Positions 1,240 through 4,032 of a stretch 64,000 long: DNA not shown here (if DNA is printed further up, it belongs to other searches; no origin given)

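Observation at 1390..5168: Two tandem paralogous membrane-anchored surface proteins built from an unrecognised ~50-aa Cys-pair / WNGSxW repeat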

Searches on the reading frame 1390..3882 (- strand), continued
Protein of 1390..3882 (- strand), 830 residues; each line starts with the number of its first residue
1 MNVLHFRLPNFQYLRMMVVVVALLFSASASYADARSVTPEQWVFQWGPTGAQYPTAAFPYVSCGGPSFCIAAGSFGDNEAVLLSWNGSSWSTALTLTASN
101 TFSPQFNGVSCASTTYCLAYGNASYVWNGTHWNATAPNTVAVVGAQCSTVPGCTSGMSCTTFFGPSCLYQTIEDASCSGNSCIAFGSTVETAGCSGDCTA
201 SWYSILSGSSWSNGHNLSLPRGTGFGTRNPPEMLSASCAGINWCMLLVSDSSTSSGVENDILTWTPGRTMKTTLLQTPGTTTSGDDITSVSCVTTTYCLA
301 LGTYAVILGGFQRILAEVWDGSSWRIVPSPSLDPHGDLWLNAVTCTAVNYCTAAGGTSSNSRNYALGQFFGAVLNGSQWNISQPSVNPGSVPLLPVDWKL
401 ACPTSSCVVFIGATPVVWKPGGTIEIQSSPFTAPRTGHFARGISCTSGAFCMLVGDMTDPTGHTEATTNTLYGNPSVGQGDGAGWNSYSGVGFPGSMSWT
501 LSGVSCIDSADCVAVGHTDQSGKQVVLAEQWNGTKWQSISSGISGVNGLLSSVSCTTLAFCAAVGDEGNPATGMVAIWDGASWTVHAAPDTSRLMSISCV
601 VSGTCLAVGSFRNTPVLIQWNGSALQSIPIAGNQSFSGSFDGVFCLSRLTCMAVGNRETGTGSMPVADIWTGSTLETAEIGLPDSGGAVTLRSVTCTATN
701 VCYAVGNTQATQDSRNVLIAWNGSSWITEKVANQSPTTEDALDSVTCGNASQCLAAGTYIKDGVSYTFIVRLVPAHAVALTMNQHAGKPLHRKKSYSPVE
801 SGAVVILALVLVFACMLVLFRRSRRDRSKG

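Call 29: fold_search(model_id=the predicted structure, library=pdb)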
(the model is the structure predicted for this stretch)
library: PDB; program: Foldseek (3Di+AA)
matches with E <= 10: 885; with E <= 0.001: 304
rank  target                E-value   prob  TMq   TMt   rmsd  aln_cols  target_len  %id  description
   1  9d5n_CH               7.7e-09  1.00  0.24  0.32  14.5       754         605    9  48-nm doublet microtubule from Trichomonas vaginalis strain G3 (released 2025-05-14)
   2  6fg9_A                3.5e-08  1.00  0.32  0.30   9.6       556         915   10  Mouse SORCS2 ectodomain (sortilin related VPS10 domain containing receptor 2) (released 2018-08-01)
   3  7kn8_B                9.8e-08  1.00  0.24  0.28  17.9       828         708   10  Crystal structure of the GH74 xyloglucanase from Xanthomonas campestris (Xcc1752) (released 2021-05-26)
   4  7ron                  1.1e-07  1.00  0.29  0.37  14.5       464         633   11  Crystal structure of the Friedel-Crafts alkylating enzyme CylK from Cylindospermum licheniforme (released 2022-03-23)
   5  7roo                  1.1e-07  1.00  0.29  0.36  14.5       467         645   11  Crystal structure of Friedel-Crafts alkylating enzyme CylK from Cylindospermum licheniforme with bromide (released 2022-03-23)
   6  5fkr                  1.2e-07  1.00  0.19  0.21  19.0       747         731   12  Unraveling the first step of xyloglucan degradation by the soil saprophyte Cellvibrio japonicus through the functional a (released 2015-11-25)
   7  2cn2_A                1.6e-07  1.00  0.22  0.25  19.0       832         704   10  Crystal Structures of Clostridium thermocellum Xyloglucanase (released 2006-05-22)
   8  8dvm_A                2.6e-07  1.00  0.19  0.25  21.4       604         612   10  Crystal structure of LRP6 E3E4 in complex with disulfide constrained peptide E3.6 (released 2023-03-29)
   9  3s2k_A                2.7e-07  1.00  0.20  0.25  18.8       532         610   11  Structural basis of Wnt signaling inhibition by Dickkopf binding to LRP5/6. (released 2011-11-02)
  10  6p2n                  4.0e-07  1.00  0.20  0.22  19.1       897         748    9  Crystal structure of Paenibacillus graminis GH74 (PgGH74) (released 2019-07-31)
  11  6mgl_A                4.4e-07  1.00  0.23  0.25  17.1       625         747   11  Crystal structure of the catalytic domain from GH74 enzyme PoGH74 from Paenibacillus odorifer, D60A mutant in complex  (released 2019-01-23)
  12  3s8v_A                5.1e-07  1.00  0.19  0.25  19.9       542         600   10  Crystal structure of LRP6-Dkk1 complex (released 2011-10-26)
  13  3s8z_A                5.8e-07  1.00  0.18  0.23  22.1       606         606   10  Crystal structure of LRP6-E3E4 (released 2011-10-26)
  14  5gje_B                7.0e-07  1.00  0.20  0.26  19.6       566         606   10  Three-dimensional reconstruction of human LRP6 ectodomain complexed with Dkk1 (released 2017-01-18)
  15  5ojr_D                1.0e-06  1.00  0.26  0.61   5.8       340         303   11  YCF48 bound to D1 peptide (released 2018-08-08)
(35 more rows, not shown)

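Call 37: find_related_loci(query=P0068, collection=genome_contigs, flank=5000)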
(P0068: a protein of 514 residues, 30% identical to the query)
Query P0068 (514 aa) in genome_contigs; peptide patterns used: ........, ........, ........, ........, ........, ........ (x = any residue, [..] = any of these).
600 stretches matched a pattern (row limit reached: there are more); 529 encode a relative of the query (tblastn E <= 1e-3); the best 80 are kept; 78 distinct loci.
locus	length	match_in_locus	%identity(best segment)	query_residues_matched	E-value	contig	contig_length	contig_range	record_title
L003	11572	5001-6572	56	3-514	1e-157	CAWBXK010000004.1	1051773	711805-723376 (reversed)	MAG: uncultured Solirubrobacterales bacterium isolate MFD04580.bin.1.88 genome assembly, contig: contig_3475, whole geno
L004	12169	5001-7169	55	1-513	9e-153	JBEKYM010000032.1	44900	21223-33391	MAG: Acidimicrobiales bacterium isolate SPRUCE 675 SPRUCE_675_32, whole genome shotgun sequence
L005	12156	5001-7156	54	4-514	5e-147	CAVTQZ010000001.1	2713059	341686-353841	MAG: uncultured Acidimicrobiaceae bacterium isolate MFD09603.bin.1.273 genome assembly, contig: contig_13741, whole geno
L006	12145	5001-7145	48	4-514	2e-140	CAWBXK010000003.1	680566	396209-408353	MAG: uncultured Solirubrobacterales bacterium isolate MFD04580.bin.1.88 genome assembly, contig: contig_3383, whole geno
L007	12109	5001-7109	55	1-513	4e-139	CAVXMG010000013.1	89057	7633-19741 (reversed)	MAG: uncultured Actinomycetes bacterium isolate MFD02671.bin.2.13 genome assembly, contig: contig_25003, whole genome sh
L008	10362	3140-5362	54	1-513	9e-144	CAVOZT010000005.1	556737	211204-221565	MAG: uncultured Acidimicrobiales bacterium isolate MFD10064.bin.2.28 genome assembly, contig: contig_9216, whole genome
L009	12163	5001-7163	50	1-514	2e-136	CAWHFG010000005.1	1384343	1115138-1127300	MAG: uncultured Acidimicrobiaceae bacterium isolate MFD00731.bin.2.67 genome assembly, contig: contig_26599, whole genom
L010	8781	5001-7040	53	1-514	1e-154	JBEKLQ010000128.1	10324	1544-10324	MAG: Acidimicrobiales bacterium isolate SPRUCE 374 SPRUCE_374_128, whole genome shotgun sequence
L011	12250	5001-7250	51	1-514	6e-130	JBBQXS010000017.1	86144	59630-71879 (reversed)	MAG: Acidimicrobiia bacterium isolate Co_metawrap_2126 Cmw_2126_k141_25948468_length_86144_cov_13.9994, whole genome sho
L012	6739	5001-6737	48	3-511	7e-128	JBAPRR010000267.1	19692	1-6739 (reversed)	MAG: Acidimicrobiales bacterium isolate MFD01230_ilm_asm_bin12 k127_339345, whole genome shotgun sequence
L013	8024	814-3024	50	1-513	6e-127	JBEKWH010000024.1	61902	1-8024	MAG: Solirubrobacteraceae bacterium isolate SPRUCE 623 SPRUCE_623_24, whole genome shotgun sequence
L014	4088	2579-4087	49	3-514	1e-129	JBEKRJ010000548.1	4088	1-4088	MAG: Solirubrobacteraceae bacterium isolate SPRUCE 508 SPRUCE_508_548, whole genome shotgun sequence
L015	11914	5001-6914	52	3-513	1e-126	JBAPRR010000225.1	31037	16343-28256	MAG: Acidimicrobiales bacterium isolate MFD01230_ilm_asm_bin12 k127_295124, whole genome shotgun sequence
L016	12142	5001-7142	49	1-514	2e-126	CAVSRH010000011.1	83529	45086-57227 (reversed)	MAG: uncultured Actinomycetes bacterium isolate MFD04463.bin.2.19 genome assembly, contig: contig_55827, whole genome sh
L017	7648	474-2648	47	1-514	5e-126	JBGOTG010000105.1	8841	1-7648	MAG: Candidatus Dormibacteraceae bacterium isolate OBJ_0618_7090110_168 k141_5476597_length_8841_cov_46.5863, whole geno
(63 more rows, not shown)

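Call 44: search_protein_families(library=ncbifam, proteins=[P0003, P0009, P0025, P0035, P0074, P0068], max_evalue=1)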
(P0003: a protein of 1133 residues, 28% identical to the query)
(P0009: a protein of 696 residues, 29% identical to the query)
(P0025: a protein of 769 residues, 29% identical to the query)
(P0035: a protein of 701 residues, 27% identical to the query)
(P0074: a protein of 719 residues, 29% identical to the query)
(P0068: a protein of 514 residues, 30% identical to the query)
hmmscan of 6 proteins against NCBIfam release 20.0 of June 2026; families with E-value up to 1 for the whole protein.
P0003 (1133 aa): 0 families

P0009 (696 aa): 0 families

P0025 (769 aa): 1 family
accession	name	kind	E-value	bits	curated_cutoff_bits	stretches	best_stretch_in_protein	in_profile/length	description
NF038083.1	CU044_5270_fam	subfamily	0.37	10.6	100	1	3-63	10-76/284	CU044_5270 family protein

P0035 (701 aa): 1 family
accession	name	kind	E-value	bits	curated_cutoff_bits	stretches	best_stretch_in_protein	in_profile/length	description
TIGR03655.1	anti_R_Lar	subfamily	0.00038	20.7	39.6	0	302-328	28-53/55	Lar family restriction alleviation protein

P0074 (719 aa): 2 families
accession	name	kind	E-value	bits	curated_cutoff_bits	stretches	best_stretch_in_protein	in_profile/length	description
TIGR03072.1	release_prfH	equivalog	0.075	12.5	166.65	1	175-222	38-85/200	peptide chain release factor H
NF003358.0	PRK04423.1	equivalog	0.41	8.7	944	1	440-484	331-375/799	LPS-assembly protein LptD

P0068 (514 aa): 0 families

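Call 62: search_protein_families(library=pfam, proteins=[P0107, P0117, P0073, P0097], max_evalue=0.01)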
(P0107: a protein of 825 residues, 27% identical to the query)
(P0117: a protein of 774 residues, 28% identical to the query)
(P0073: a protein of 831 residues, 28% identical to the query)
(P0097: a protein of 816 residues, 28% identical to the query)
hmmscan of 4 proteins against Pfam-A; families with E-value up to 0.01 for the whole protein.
P0107 (825 aa): 2 families
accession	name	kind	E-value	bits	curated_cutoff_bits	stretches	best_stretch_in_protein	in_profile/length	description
PF19565.4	DUF6087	-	5.9e-16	59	27.1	0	421-454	40-74/99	Family of unknown function (DUF6087)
PF10708.14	DUF2510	-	2.8e-14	53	24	0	214-243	2-32/35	Protein of unknown function (DUF2510)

P0117 (774 aa): 2 families
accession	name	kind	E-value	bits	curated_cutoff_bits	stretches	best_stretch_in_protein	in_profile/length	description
PF10708.14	DUF2510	-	7.9e-12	45.1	24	1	304-321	15-32/35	Protein of unknown function (DUF2510)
PF19565.4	DUF6087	-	0.0021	18.8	27.1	0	492-524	34-66/99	Family of unknown function (DUF6087)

P0073 (831 aa): 1 family
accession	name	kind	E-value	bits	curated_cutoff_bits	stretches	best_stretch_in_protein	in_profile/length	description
PF18887.5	MBG_3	-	2.3e-05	24.8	25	0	471-494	5-28/72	MBG domain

P0097 (816 aa): 4 families
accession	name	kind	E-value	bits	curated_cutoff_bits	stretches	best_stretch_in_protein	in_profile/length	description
PF10708.14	DUF2510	-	1.5e-06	28.3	24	0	609-625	17-33/35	Protein of unknown function (DUF2510)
PF12851.13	Tet_JBP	-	6.5e-06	25.9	34.9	0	517-565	70-118/164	Oxygenase domain of the 2OGFeDO superfamily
PF14354.12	Lar_restr_allev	-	0.00074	20.2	28.6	0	632-661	25-55/58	Restriction alleviation protein Lar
PF18887.5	MBG_3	-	0.00074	20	25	0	346-389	8-48/72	MBG domain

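Call 64: find_encoding_contigs(protein=P0117, flank=3000, max_places=1)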
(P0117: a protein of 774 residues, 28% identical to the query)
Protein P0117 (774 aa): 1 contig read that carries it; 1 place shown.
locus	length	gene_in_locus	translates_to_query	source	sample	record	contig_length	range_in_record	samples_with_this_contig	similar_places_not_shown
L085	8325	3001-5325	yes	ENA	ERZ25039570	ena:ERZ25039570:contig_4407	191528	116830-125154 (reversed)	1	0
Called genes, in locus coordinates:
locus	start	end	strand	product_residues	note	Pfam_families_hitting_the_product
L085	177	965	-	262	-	PF00535:Glycos_transf_2, PF10111:Glyco_tranf_2_2 (weak)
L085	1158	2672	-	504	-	PF04185:Phosphoesterase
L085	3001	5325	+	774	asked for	PF28238:DUF6701_4th (faint), PF10708:DUF2510 (faint)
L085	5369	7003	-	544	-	PF12708:Pect-lyase_RHGA_epim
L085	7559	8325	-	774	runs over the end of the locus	PF14312:FG-GAP_2, PF24681:Kelch_KLHDC2_KLHL20_DRC7 (weak), PF14312:FG-GAP_2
